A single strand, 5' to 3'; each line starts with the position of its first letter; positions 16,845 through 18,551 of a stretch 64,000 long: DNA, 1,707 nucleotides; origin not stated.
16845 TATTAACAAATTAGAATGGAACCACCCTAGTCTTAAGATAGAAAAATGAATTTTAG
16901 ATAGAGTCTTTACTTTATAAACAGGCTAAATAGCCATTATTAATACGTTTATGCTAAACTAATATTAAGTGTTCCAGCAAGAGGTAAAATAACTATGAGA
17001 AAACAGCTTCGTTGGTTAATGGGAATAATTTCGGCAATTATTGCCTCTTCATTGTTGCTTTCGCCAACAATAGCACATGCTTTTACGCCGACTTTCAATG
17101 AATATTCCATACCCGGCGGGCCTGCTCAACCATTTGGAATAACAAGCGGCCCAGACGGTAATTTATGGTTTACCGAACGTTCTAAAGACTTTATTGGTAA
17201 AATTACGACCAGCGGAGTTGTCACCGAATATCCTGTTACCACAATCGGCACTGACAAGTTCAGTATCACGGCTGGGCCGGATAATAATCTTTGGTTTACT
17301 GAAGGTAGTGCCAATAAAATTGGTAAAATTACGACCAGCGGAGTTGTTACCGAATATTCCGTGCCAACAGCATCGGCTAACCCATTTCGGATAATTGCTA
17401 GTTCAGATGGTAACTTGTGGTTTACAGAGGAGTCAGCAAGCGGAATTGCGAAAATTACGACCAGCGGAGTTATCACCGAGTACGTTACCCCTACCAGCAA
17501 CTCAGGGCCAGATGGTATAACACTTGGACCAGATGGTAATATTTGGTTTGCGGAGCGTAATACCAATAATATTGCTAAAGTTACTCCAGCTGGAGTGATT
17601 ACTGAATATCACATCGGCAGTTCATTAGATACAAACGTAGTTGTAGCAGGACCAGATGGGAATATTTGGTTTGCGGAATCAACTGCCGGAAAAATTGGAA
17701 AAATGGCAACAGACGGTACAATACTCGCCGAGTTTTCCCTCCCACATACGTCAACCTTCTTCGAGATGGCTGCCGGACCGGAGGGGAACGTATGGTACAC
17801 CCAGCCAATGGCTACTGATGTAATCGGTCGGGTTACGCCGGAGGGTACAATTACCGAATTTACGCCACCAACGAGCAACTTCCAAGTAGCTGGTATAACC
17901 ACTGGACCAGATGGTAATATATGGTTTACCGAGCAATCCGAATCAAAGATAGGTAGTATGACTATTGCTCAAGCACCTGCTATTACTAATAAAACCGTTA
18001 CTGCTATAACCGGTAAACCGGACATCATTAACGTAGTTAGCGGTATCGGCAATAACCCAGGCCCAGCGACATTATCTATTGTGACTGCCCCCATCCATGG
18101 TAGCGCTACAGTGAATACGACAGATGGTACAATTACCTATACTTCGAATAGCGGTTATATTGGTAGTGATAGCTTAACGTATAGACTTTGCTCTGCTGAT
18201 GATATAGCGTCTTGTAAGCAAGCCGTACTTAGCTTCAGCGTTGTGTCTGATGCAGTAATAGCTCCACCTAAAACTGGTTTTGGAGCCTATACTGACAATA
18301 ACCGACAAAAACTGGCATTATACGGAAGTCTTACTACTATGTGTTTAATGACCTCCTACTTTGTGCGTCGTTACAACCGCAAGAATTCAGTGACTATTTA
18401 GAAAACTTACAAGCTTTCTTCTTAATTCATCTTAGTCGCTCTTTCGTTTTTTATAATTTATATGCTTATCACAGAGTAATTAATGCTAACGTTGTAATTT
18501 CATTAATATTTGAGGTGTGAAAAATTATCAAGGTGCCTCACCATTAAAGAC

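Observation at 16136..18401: AT-rich sortase plus sortase-substrate adhesin-like island directly 3' of the tmRNA gene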

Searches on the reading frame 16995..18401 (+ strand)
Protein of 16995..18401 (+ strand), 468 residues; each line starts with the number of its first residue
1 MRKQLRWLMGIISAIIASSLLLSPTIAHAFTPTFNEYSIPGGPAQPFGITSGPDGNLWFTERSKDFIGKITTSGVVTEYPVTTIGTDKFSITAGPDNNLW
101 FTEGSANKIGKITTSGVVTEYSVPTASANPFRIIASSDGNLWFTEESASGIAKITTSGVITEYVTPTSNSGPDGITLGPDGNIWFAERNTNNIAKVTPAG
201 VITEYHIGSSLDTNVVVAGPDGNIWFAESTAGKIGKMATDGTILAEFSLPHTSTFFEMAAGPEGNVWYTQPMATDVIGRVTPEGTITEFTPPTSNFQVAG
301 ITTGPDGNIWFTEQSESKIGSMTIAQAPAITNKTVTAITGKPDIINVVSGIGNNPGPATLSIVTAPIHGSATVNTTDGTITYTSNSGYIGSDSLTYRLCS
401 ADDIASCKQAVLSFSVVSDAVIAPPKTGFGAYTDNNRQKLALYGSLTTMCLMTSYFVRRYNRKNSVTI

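Call 6: search_protein_families(library=pfam, proteins=[window:16995-18401:+], max_evalue=0.01)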
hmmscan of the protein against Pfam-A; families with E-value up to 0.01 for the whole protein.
window:16995-18401:+ (468 aa): 7 families
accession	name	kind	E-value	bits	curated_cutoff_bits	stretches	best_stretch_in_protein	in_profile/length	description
PF24684.1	Vgb_lyase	-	1.6e-96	323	50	2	33-207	44-218/290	Virginiamycin B lyase family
PF08450.18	SGL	-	7.2e-10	39.3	26.3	1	168-221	182-236/246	SMP-30/Gluconolactonase/LRE-like region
PF07494.17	Reg_prop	-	3.1e-09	36.4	20.4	0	132-143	9-20/24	Two component regulator propeller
PF17963.7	Big_9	-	4.8e-08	34.2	23.6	1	326-401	2-77/89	Bacterial Ig domain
PF22701.2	Mala_s_1-like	-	6e-06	26.6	27.5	0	215-268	92-145/195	Mal s 1 allergenic protein-like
PF17892.7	Cadherin_5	-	0.0044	17.2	26.5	0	360-398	41-81/98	Cadherin-like domain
PF24819.1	DUF7710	-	0.0073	16.8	27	0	61-82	20-41/86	Domain of unknown function (DUF7710)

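Call 7: search_protein_families(library=ncbifam, proteins=[window:16995-18401:+], max_evalue=0.01)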
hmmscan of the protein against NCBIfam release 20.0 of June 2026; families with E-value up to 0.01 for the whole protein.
window:16995-18401:+ (468 aa): 4 families
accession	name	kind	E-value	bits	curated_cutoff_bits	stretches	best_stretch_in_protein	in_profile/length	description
NF000022.1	stregra_B_VgbA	exception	5.3e-77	258.9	600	3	120-323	49-252/299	streptogramin B lyase Vgb(A)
NF000096.1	stregra_B_VgbB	exception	3.4e-59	200.5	600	2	33-208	88-263/295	streptogramin B lyase Vgb(B)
TIGR03606.1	non_repeat_PQQ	subfamily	1e-15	57.5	434.55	0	163-199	23-59/454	glucose/sorbosone family PQQ-dependent dehydrogenase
NF012211.1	tand_rpt_95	domain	1.1e-05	25.2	90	1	352-424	23-94/98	tandem-95 repeat protein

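Call 11: find_homologous_proteins(query=window:16995-18401:+)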
Query window:16995-18401:+ (468 aa): 7996 proteins with E <= 0.001 among 8000 candidates; the best 120 are listed.
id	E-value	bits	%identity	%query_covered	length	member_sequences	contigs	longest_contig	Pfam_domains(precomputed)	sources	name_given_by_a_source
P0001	0.0e+0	1036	100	100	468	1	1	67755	PF07494.18,PF17963.8,PF24684.2,PF08450.19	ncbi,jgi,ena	ncbi:MAG: Ig-like domain-containing protein [Candidatus Saccharibacteria bacterium]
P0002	6.3e-202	689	41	69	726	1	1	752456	PF07494.18,PF24684.2,PF01436.28,PF08450.19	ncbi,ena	-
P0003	1.0e-164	567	57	99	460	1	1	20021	PF07494.18,PF17963.8,PF24684.2,PF08450.19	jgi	jgi:streptogramin lyase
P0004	4.4e-164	565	43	57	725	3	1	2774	PF07494.18,PF20067.6,PF24684.2,PF01436.28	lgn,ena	-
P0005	1.3e-160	553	38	59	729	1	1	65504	PF07494.18,PF23500.2,PF20067.6,PF24684.2,PF01436.28,PF25021.2,PF08450.19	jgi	jgi:streptogramin lyase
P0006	2.5e-159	549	38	66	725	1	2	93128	PF07494.18,PF23500.2,PF24684.2,PF01436.28,PF08450.19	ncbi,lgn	-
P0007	3.9e-156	538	41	65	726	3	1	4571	PF07494.18,PF23500.2,PF24684.2,PF25021.2,PF08450.19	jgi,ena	-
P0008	9.2e-155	534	47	64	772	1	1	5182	PF07494.18,PF23500.2,PF13449.13,PF24684.2,PF24251.2,PF01436.28,PF25021.2,PF08450.19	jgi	jgi:streptogramin lyase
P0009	2.1e-153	529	40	69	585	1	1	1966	PF23500.2,PF20067.6,PF24684.2,PF08450.19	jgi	jgi:virginiamycin B lyase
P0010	7.4e-152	524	-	-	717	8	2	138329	PF07494.18,PF24684.2,PF25021.2,PF08450.19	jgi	jgi:streptogramin lyase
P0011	1.7e-148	513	42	59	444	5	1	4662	PF07494.18,PF24684.2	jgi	-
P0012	1.8e-147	510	44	60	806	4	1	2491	PF07494.18,PF23500.2,PF24684.2,PF00395.26,PF01436.28,PF25021.2,PF08450.19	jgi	jgi:streptogramin lyase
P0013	6.9e-147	508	-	-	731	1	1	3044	PF07494.18,PF23500.2,PF24684.2,PF08450.19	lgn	-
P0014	1.3e-146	507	38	90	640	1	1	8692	PF07494.18,PF24684.2,PF00395.26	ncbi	-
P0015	5.0e-146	505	38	72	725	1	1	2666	PF07494.18,PF23500.2,PF24684.2,PF25021.2,PF08450.19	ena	-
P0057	1.0e-127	445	46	99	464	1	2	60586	PF07494.18,PF17963.8,PF17892.8,PF24684.2,PF08450.19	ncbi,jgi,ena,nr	ncbi:MAG TPA: Ig-like domain-containing protein [Candidatus Dormibacteraeota bacterium]|nr:Ig-like d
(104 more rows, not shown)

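Call 14: find_encoding_contigs(protein=P0003, flank=8000, max_places=3)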
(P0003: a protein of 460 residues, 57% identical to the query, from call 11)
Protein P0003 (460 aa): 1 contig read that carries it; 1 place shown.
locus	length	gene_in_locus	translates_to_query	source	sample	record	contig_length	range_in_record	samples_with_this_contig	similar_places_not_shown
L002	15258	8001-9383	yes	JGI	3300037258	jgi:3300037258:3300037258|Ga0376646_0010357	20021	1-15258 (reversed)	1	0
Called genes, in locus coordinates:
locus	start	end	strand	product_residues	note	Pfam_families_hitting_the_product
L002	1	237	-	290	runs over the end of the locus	PF02463:SMC_N (weak), PF13476:AAA_23 (weak), PF00005:ABC_tran, PF13304:AAA_21 (faint)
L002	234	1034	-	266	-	PF00528:BPD_transp_1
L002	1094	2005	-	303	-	PF00528:BPD_transp_1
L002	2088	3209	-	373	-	PF12849:PBP_like_2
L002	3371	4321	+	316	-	PF04014:MazE_antitoxin (weak), PF01895:PhoU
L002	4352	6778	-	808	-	PF04607:RelA_SpoT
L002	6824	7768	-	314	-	PF01734:Patatin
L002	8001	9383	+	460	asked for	PF08450:SGL (faint), PF24684:Vgb_lyase, PF07494:Reg_prop (faint), PF24684:Vgb_lyase, PF17963:Big_9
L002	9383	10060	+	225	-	PF04203:Sortase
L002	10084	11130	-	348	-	-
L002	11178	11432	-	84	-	-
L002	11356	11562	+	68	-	-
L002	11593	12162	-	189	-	PF03640:Lipoprotein_15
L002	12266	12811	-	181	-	-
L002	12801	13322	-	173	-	PF04542:Sigma70_r2, PF08281:Sigma70_r4_2, PF04545:Sigma70_r4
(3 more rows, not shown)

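Call 15: find_encoding_contigs(protein=P0057, flank=8000, max_places=3)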
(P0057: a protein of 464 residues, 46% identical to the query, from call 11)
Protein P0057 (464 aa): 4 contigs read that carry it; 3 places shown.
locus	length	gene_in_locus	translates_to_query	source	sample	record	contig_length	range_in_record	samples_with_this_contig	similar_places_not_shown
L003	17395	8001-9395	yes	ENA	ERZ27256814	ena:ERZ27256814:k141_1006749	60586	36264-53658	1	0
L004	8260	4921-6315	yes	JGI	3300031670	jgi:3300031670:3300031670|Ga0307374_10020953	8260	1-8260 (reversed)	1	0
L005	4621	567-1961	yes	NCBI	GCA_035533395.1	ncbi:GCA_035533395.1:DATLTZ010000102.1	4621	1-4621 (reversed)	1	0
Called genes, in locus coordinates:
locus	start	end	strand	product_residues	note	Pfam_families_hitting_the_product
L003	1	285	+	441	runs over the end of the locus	PF04932:Wzy_C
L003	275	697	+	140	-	PF04138:GtrA_DPMS_TM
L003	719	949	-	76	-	-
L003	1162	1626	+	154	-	PF01726:LexA_DNA_bind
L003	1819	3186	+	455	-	-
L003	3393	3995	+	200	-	PF01467:CTP_transf_like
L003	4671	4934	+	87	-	PF02604:PhdYeFM_antitox (weak)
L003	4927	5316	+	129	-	PF13470:PIN_3, PF01850:PIN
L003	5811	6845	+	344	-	-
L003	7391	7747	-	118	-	-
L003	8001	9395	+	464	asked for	PF24684:Vgb_lyase, PF07494:Reg_prop (faint), PF08450:SGL (faint), PF17892:Cadherin_5 (faint), PF24684:Vgb_lyase, PF17963:Big_9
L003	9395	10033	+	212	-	PF04203:Sortase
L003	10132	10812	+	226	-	-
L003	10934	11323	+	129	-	PF22677:Ble-like_N (faint), PF00903:Glyoxalase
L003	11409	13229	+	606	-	PF00009:GTP_EFTU, PF01926:MMR_HSR1 (weak), PF03144:GTP_EFTU_D2, PF22042:EF-G_D2 (weak), PF00679:EFG_C, PF21018:BipA_C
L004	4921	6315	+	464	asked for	PF24684:Vgb_lyase, PF07494:Reg_prop (faint), PF08450:SGL (faint), PF17892:Cadherin_5 (faint), PF24684:Vgb_lyase, PF17963:Big_9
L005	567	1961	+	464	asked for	PF24684:Vgb_lyase, PF07494:Reg_prop (faint), PF08450:SGL (faint), PF17892:Cadherin_5 (faint), PF24684:Vgb_lyase, PF17963:Big_9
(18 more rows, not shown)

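Call 28: search_solved_structures(query=window:16995-18401:+, max_evalue=0.001, show_alignments=1)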
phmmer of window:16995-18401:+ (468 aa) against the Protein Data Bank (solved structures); distinct sequences matched with E-value up to 0.001: 18.
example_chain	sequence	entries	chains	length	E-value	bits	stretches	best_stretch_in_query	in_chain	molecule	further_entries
2qc5_A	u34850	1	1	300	8.2e-65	222.4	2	33-187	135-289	Streptogramin B lactonase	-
2z2n_A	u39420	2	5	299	4.2e-61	210.2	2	35-197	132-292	virginiamycin B lyase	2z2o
2z2p_A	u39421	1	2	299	2.4e-60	207.7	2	35-197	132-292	Virginiamycin B lyase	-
6i37_A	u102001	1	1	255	2.9e-11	45.9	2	45-200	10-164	nv1Pizza6-AYW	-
6i38_A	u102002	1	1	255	3e-11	45.9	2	46-200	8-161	nv2Pizza6-AYW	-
6i3b_A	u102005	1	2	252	3.6e-11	45.6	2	44-199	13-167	cPizza6-AYW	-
6f0q_A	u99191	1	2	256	1.3e-09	40.5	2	45-197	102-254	Pizza6-AYW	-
6i39_A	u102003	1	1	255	4e-09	38.9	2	45-200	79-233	v31Pizza6-AYW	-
7zq2_A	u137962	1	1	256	2.8e-08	36.1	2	42-200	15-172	Pizza6-RSH-TSH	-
7zqg_A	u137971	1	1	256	4.1e-08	35.5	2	42-199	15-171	Pizza6-KSH-TSH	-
7zpz_A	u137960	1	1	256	4.9e-08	35.3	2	44-197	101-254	Pizza6-TSR-TSH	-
6i3a_A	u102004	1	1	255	6.7e-08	34.8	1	45-186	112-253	v22Pizza6-AYW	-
6f0s_A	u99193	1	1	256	6e-07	31.7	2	45-199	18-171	Pizza6-SYW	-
7zpw_A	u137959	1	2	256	8.1e-07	31.3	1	44-197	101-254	Pizza6-TSK-TSH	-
7zph_A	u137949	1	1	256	9.4e-07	31.1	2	44-200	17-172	Pizza6-TNK-RSH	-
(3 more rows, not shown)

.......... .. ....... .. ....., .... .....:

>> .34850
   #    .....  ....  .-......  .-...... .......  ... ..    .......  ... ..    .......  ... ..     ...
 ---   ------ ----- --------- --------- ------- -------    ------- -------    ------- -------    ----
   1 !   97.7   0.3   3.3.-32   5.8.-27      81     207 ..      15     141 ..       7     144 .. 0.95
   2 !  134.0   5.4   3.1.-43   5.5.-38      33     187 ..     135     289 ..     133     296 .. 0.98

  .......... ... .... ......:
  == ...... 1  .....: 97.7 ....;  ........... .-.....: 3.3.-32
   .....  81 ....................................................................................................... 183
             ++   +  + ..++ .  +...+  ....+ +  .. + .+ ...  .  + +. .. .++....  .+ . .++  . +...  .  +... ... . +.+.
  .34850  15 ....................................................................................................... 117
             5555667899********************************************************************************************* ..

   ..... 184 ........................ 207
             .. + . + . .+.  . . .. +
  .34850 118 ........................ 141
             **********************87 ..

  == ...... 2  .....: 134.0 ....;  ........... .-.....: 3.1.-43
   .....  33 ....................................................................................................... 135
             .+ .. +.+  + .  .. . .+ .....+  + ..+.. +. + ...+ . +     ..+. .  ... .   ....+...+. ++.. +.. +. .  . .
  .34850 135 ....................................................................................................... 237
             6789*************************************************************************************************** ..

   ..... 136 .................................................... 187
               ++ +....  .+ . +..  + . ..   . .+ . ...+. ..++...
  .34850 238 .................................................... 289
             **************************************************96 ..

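Call 56: predict_structure(alignment_id=A1)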
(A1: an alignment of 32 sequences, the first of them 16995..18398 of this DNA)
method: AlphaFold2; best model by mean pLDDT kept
length: 468 residues; sequences in the alignment: 32
mean_pLDDT: 87.8   pTM: 0.78
mean pLDDT of the five models: 87.8, 87.6, 86.6, 85.7, 81.6
residues with pLDDT >= 90: 330; 70-90: 77; 50-70: 22; < 50: 39
segments of 3 or more residues with pLDDT < 50: 24-26, 424-434, 436-440, 442-444, 453-455, 458-468
pLDDT, mean of each block of 10 residues (from residue 1): 80 83 57 93 92 98 96 97 92 98 98 98 97 98 98 98 97 98 97 97 92 94 96 96 96 91 94 90 94 86 97 95 87 93 91 82 96 94 96 94 83 91 46 45 50 48 40
secondary structure, 60 per line:
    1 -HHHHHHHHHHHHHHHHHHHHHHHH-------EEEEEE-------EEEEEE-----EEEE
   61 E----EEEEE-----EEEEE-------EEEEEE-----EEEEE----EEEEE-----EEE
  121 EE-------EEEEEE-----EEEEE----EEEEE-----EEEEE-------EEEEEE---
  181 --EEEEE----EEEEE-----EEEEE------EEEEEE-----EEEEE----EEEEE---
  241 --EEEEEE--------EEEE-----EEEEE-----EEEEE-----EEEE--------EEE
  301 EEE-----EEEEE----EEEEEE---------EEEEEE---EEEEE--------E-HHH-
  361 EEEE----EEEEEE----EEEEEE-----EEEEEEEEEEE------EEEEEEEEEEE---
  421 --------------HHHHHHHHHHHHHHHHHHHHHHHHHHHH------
elements in order: H2-25 E33-38 E46-51 E57-61 E66-70 E76-80 E88-93 E99-103 E108-112 E118-122 E130-135 E141-145 E150-154 E160-164 E172-177 E183-187 E192-196 E202-206 E213-218 E224-228 E233-237 E243-248 E257-260 E266-270 E276-280 E286-289 E298-303 E309-313 E318-323 E333-338 E342-346 E361-364 E369-374 E379-384 E390-400 E407-417 H435-462

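Call 59: fold_search(model_id=the predicted structure, library=pdb)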
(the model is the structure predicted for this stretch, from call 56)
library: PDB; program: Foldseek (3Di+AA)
matches with E <= 10: 1840; with E <= 0.001: 1153
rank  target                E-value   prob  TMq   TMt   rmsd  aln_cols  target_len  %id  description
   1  2z2n                  7.7e-31  1.00  0.60  0.95   1.6       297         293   34  Crystal Structure of selenomethionine substituted virginiamycin B lyase from Staphylococcus aureus (released 2007-06-19)
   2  2qc5                  1.4e-30  1.00  0.60  0.93   1.6       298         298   34  Streptogramin B lyase structure (released 2008-10-14)
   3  2z2o_A                1.6e-30  1.00  0.60  0.94   1.5       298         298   34  Crystal Structure of apo virginiamycin B lyase from Staphylococcus aureus (released 2007-06-19)
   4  2z2o_C                2.1e-29  1.00  0.60  0.94   1.5       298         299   34  Crystal Structure of apo virginiamycin B lyase from Staphylococcus aureus (released 2007-06-19)
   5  2z2o_D                3.2e-29  1.00  0.61  0.95   1.6       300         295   34  Crystal Structure of apo virginiamycin B lyase from Staphylococcus aureus (released 2007-06-19)
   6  2z2p_A                3.5e-28  1.00  0.60  0.95   1.5       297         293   34  Crystal Structure of catalytically inactive H270A virginiamycin B lyase from Staphylococcus aureus with Quinupristin (released 2007-06-19)
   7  1l0q_A                4.6e-16  1.00  0.48  0.57  17.9       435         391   16  Tandem YVTN beta-propeller and PKD domains from an archaeal surface layer protein (released 2002-11-06)
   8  8j72_A                1.3e-14  1.00  0.43  0.68   4.8       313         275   14  Crystal structure of mammalian Trim71 in complex with lncRNA Trincr1 (released 2024-03-06)
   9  8j72_B                2.0e-14  1.00  0.43  0.68   4.8       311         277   15  Crystal structure of mammalian Trim71 in complex with lncRNA Trincr1 (released 2024-03-06)
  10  7qrx_A                2.9e-14  1.00  0.42  0.66   5.6       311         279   14  Crystal structure of NHL domain of TRIM71 (released 2022-05-04)
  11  7djl_C                6.1e-14  1.00  0.39  0.39  16.2       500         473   11  Structure of four truncated and mutated forms of quenching protein (released 2022-06-08)
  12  7djl_A                1.1e-13  1.00  0.41  0.41  16.3       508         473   10  Structure of four truncated and mutated forms of quenching protein (released 2022-06-08)
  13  9jur                  1.5e-13  1.00  0.42  0.66   5.0       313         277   14  Crystal Structure of NHL domain of human E3 ubiquitin-protein ligase TRIM71 (released 2025-04-30)
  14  4a2m_A                1.6e-13  1.00  0.49  0.32  15.4       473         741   15  Structure of the periplasmic domain of the heparin and heparan sulphate sensing hybrid two component system BT4663 in  (released 2012-05-02)
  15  6i3b_A                2.2e-13  1.00  0.43  0.73   4.4       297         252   15  Crystal structure of cPizza6-AYW, a circularly permuted designer protein (released 2019-11-20)
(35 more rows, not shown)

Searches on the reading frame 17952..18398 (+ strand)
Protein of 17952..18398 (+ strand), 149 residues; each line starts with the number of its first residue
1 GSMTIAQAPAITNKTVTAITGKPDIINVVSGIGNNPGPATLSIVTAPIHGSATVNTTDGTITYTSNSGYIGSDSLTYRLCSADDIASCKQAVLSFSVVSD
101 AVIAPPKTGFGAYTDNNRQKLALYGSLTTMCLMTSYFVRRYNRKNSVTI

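Call 38: find_homologous_proteins(query=window:17967-18398:+, max_evalue=0.001)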
Query seq(144 aa): 14 candidates shared short words with the query, none scored E <= 0.001.

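Call 49: search_protein_representatives(protein=window:17952-18398:+)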
Query: 149 residues. Proteins with E-value up to 0.001 (for the whole library): 15532; up to 1e-10: 5685; up to 1e-30: 1005. The best 150 are listed.
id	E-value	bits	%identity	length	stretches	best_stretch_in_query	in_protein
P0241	1.9e-227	759.3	35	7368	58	15-117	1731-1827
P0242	4.3e-207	693.5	36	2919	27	5-99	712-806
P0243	9.6e-205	685.9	32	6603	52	5-99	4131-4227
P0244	8.8e-200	669.8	34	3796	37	5-104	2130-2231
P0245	6.2e-196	657.3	34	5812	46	7-99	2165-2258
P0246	3.9e-182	612.6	35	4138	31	41-106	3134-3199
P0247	6.9e-173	582.7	36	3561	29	43-99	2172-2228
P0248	1.1e-171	578.9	36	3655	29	23-83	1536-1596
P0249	1.7e-170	574.9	35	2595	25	35-104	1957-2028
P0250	2.5e-164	555.0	36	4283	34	28-97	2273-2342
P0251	1.4e-156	530.0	33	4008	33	9-98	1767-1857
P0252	3.0e-153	519.2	35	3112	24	7-101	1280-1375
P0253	3.2e-150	509.3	35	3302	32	5-106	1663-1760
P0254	2.4e-149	506.5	33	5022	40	5-99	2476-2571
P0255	5.5e-147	498.8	32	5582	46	8-98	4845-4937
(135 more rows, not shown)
